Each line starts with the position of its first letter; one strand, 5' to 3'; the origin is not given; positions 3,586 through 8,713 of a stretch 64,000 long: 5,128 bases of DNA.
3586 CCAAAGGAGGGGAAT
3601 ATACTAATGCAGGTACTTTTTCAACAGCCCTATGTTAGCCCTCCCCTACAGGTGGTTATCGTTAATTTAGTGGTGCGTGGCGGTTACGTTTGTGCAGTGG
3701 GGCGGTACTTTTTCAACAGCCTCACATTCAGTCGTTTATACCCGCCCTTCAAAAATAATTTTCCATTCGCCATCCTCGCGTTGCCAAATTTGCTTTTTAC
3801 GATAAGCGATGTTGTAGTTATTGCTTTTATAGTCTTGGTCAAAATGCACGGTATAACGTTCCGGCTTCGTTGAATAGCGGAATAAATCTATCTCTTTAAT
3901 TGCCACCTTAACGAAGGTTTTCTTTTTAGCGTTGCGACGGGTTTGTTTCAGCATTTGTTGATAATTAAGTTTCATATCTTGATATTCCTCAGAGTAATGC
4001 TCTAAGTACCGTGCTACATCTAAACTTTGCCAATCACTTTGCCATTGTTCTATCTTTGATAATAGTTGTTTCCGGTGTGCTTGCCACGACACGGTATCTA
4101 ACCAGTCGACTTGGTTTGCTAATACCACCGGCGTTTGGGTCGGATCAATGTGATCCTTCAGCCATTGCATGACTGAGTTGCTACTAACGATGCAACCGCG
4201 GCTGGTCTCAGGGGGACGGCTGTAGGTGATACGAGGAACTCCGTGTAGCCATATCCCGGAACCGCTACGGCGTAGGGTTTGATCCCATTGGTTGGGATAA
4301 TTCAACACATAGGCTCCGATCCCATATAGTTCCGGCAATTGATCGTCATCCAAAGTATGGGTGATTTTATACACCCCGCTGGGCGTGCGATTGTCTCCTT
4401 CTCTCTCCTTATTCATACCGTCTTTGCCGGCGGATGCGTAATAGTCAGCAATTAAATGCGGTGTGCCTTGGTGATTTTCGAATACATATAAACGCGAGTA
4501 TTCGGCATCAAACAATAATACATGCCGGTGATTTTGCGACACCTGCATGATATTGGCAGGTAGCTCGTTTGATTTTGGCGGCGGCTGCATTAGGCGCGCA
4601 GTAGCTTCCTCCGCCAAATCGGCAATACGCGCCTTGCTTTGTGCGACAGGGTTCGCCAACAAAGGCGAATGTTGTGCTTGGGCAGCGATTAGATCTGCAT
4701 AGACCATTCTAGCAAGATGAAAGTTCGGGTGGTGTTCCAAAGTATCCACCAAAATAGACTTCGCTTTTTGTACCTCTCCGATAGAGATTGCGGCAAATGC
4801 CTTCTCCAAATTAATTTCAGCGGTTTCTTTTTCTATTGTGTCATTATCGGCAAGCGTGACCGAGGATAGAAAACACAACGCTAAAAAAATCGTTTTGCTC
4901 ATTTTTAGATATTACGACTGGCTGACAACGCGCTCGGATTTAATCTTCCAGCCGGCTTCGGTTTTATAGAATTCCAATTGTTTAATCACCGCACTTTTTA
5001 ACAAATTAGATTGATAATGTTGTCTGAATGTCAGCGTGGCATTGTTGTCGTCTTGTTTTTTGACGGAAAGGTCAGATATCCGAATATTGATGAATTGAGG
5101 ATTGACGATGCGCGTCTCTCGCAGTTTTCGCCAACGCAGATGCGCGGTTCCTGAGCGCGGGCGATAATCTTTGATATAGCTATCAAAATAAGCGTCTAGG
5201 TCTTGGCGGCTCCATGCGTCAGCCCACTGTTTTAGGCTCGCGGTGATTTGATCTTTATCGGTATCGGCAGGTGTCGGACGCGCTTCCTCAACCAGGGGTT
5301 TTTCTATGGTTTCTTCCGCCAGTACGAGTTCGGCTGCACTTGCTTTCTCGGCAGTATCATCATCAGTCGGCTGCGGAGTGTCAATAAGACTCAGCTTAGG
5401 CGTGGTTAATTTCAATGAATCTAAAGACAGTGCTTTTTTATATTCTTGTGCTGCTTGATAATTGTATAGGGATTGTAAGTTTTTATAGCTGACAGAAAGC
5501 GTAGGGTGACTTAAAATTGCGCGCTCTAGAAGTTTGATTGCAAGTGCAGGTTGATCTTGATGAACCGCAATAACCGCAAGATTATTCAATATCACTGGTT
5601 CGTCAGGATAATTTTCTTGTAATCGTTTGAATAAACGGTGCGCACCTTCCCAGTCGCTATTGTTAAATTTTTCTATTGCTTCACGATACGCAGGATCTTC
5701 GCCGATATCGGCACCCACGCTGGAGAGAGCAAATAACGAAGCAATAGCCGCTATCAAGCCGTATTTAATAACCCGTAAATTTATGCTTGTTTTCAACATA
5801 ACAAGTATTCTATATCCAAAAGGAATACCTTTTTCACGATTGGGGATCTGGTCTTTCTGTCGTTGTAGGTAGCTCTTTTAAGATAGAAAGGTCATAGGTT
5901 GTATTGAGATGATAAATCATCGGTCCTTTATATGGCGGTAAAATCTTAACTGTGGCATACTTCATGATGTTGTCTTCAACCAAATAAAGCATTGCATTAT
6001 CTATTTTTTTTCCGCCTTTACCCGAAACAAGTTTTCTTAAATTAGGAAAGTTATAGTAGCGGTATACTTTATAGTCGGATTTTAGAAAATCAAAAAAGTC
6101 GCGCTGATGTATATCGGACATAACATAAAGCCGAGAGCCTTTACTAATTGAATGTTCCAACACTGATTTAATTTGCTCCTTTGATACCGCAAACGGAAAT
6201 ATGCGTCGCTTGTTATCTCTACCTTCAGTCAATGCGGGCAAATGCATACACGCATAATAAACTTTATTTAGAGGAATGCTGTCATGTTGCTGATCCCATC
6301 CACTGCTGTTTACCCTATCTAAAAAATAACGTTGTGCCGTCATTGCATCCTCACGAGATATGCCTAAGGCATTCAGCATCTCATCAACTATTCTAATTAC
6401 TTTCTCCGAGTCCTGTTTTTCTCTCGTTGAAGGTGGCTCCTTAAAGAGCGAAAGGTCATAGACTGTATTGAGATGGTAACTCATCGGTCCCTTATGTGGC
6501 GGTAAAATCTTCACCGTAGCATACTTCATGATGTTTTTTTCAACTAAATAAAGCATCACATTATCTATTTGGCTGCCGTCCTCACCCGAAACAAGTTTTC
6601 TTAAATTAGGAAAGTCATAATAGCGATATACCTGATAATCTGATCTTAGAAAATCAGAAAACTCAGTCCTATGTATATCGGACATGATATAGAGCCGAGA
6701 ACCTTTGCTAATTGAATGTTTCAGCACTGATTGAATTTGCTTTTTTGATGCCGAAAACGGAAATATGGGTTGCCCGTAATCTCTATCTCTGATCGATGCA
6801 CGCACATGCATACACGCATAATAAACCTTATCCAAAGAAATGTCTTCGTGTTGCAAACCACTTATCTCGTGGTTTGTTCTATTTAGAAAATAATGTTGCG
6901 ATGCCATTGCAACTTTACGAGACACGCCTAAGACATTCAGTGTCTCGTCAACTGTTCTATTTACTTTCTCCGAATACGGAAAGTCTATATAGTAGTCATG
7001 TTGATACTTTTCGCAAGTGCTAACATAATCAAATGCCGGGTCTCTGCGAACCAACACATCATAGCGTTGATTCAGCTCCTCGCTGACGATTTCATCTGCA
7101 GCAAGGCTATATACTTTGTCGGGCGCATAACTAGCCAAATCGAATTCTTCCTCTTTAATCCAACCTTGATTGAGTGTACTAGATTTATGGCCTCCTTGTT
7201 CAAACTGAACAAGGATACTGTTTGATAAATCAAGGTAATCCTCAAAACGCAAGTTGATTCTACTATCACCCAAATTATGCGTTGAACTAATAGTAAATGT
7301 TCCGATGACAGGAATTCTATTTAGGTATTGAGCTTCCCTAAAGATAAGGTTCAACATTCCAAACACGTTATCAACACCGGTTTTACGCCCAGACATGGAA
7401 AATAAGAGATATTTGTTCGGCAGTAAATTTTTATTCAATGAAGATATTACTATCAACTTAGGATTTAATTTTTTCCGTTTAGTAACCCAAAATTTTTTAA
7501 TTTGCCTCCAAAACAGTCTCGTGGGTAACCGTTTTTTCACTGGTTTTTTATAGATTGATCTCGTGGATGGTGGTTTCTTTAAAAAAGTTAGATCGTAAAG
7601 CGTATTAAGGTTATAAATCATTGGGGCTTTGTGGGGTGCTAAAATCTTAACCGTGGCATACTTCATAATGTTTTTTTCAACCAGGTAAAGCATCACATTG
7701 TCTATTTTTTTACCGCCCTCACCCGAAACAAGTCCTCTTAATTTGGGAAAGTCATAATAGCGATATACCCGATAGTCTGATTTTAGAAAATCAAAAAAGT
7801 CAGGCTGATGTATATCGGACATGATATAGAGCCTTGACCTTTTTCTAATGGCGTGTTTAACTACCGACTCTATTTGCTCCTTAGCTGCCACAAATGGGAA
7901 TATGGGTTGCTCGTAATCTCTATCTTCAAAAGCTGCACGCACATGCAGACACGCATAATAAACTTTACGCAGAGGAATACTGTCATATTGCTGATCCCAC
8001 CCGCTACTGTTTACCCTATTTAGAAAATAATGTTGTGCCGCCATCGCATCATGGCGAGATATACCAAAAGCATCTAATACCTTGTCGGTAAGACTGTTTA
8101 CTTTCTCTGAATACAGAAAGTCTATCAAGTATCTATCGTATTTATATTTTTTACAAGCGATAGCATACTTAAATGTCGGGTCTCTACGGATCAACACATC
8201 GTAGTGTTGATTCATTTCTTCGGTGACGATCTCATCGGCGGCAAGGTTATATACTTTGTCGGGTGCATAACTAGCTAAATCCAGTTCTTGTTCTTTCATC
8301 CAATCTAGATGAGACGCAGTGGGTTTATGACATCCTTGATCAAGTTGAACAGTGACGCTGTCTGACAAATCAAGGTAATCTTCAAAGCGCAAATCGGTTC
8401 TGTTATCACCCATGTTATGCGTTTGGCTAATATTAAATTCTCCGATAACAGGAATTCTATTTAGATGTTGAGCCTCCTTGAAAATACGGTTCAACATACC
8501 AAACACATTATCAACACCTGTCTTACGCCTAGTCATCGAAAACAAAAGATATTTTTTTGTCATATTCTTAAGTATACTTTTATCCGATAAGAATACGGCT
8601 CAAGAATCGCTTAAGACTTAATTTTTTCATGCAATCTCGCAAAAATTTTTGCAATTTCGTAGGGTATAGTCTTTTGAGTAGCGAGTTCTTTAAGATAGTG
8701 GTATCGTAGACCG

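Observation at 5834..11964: Tight operon of 5.5 near-identical fucosyltransferase-superfamily-like modules, one gene carrying a 2.5-module fusion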

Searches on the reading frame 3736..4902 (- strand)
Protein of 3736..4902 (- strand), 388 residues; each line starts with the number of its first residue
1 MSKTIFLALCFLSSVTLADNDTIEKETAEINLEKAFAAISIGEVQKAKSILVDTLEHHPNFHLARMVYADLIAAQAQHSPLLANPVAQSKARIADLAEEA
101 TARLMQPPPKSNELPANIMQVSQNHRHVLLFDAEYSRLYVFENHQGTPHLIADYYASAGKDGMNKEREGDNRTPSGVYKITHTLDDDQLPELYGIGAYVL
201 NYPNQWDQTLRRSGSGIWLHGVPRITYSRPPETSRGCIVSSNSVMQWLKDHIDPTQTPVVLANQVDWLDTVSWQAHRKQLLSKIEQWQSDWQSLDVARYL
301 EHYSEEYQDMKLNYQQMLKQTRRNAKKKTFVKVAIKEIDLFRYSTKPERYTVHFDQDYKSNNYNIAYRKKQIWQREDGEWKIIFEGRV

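Call 42: search_protein_families(library=pfam, proteins=[window:3736-4902:-], max_evalue=0.00001)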
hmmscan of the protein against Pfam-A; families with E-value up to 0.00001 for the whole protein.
window:3736-4902:- (388 aa): 2 families
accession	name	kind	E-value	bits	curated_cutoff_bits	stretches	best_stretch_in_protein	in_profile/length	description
PF24125.1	Cds6_C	-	7.6e-22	78.2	27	1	280-385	2-110/111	Cds6 C-terminal NTF2-like domain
PF03734.19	YkuD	-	3.4e-15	57.3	23.4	1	129-260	4-145/146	L,D-transpeptidase catalytic domain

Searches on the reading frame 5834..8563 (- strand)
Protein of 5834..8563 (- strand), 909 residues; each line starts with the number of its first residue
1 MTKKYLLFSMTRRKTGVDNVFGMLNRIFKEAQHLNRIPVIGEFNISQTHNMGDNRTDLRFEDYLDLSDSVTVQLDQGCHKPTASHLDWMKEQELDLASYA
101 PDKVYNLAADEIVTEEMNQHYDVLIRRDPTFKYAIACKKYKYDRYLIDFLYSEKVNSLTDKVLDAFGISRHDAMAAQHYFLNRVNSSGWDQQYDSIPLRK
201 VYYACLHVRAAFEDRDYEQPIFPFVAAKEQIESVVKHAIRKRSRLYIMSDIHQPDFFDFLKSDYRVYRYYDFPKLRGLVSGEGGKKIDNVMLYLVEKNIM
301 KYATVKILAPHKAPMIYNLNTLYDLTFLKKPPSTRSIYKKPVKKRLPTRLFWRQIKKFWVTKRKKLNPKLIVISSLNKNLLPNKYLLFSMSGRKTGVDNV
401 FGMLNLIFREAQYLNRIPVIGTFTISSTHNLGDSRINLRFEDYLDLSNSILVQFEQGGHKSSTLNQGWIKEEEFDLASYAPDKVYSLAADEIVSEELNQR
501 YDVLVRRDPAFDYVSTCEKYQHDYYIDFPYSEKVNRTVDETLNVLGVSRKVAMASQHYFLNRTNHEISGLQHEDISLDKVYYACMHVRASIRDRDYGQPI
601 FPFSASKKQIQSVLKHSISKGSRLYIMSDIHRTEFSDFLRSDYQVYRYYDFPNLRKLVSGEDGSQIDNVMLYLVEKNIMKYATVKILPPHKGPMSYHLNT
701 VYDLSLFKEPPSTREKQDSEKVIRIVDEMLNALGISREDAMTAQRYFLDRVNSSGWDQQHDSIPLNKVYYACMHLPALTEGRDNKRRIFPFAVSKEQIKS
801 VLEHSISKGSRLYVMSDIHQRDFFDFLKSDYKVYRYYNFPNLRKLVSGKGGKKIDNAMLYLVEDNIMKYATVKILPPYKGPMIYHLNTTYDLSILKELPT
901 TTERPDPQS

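Call 3: search_protein_families(library=pfam, proteins=[window:5834-8563:-], max_evalue=1)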
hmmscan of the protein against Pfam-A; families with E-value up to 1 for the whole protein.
window:5834-8563:- (909 aa): 6 families
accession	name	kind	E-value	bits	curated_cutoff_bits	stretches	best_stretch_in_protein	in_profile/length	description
PF18436.6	HECW1_helix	-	5e-05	23.8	25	1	251-271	11-31/67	Helical box domain of E3 ubiquitin-protein ligase HECW1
PF23295.1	Arm_4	-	0.00019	21.3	27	1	698-758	64-123/284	Armadillo-like repeats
PF11492.14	Dicistro_VP4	-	0.023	15.1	22.6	0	29-43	23-37/57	Cricket paralysis virus, VP4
PF00436.31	SSB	-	0.14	12.6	26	0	781-823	42-83/104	Single-strand binding protein family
PF03618.20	Kinase-PPPase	-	0.17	12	23.5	0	209-263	20-72/256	Kinase/pyrophosphorylase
PF14563.12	DUF4444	-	0.27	11.4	31.6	0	391-404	11-24/42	Domain of unknown function (DUF4444)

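Call 4: search_protein_families(library=ncbifam, proteins=[window:5834-8563:-], max_evalue=1)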
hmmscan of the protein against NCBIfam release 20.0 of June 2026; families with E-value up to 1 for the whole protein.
window:5834-8563:- (909 aa): 3 families
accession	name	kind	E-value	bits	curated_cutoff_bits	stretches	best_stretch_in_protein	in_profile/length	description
NF005170.0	PRK06642.1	equivalog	0.0019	18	270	0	782-825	48-91/152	single-stranded DNA-binding protein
NF008550.0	PRK11477.1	equivalog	0.0035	16.3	612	0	241-328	279-364/385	CdaR family transcriptional regulator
NF058600.1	TransRegSco1979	equivalog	0.16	11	350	0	160-219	54-113/280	Sco1979 family transcriptional regulator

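Call 90: predict_structure(alignment_id=A3)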
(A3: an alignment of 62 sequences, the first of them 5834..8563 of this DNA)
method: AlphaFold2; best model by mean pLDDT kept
length: 909 residues; sequences in the alignment: 62
mean_pLDDT: 63.4   pTM: 0.46
mean pLDDT of the five models: 63.4, 62.5, 57.4, 56.0, 53.9
residues with pLDDT >= 90: 116; 70-90: 256; 50-70: 284; < 50: 253
segments of 3 or more residues with pLDDT < 50: 186-192, 211-225, 310-348, 362-381, 427-435, 454-460, 558-580, 586-605, 662-664, 684-711, 747-767, 776-793, 849-853, 876-909
pLDDT, mean of each block of 10 residues (from residue 1): 90 83 91 94 78 70 87 71 86 95 94 95 95 87 79 91 85 73 50 50 68 41 49 63 67 74 76 78 72 83 70 32 39 33 41 59 38 30 80 67 82 90 58 51 73 44 68 90 91 90 88 59 69 82 76 57 33 36 48 30 45 60 58 58 64 68 57 72 42 22 26 62 76 73 56 35 45 50 30 59 61 64 71 73 60 55 68 48 31 28 31
secondary structure, 60 per line:
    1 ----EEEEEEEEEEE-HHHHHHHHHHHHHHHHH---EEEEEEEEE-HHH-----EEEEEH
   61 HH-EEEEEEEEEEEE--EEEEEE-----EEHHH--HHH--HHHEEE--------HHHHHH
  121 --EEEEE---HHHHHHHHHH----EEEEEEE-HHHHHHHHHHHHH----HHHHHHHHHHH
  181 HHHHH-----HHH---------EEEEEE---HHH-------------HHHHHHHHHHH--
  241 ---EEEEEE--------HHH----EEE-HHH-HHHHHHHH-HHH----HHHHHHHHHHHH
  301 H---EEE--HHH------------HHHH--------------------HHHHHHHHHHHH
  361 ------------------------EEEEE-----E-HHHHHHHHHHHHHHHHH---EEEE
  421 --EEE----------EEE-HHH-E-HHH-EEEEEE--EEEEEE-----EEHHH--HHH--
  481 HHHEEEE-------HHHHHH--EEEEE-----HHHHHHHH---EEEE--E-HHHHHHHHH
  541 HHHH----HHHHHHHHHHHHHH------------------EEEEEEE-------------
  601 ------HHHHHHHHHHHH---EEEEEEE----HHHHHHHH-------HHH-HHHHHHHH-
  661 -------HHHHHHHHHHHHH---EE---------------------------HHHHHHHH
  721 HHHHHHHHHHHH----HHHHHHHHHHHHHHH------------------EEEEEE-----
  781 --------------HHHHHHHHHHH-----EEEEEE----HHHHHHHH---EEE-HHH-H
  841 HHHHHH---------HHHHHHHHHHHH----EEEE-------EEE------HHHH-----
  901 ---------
elements in order (helices of 4 or more, strands of 3 or more residues): E5-15 H17-33 E37-45 E55-59 E64-75 E78-83 E104-106 H115-120 E123-127 H131-140 E145-151 H153-165 H170-185 E203-208 H228-238 E244-249 E265-267 H273-280 H289-301 E305-307 H325-328 H349-360 E385-389 H397-413 E417-420 E423-425 E436-438 E450-455 E458-463 E484-487 H495-500 E503-507 H513-520 E524-527 H532-544 H549-562 E581-587 H607-618 E622-628 H633-640 H652-659 H668-680 H713-732 H737-751 E770-775 H795-805 E811-816 H821-828 E832-834 H840-846 H856-867 E872-875 E883-885 H892-895
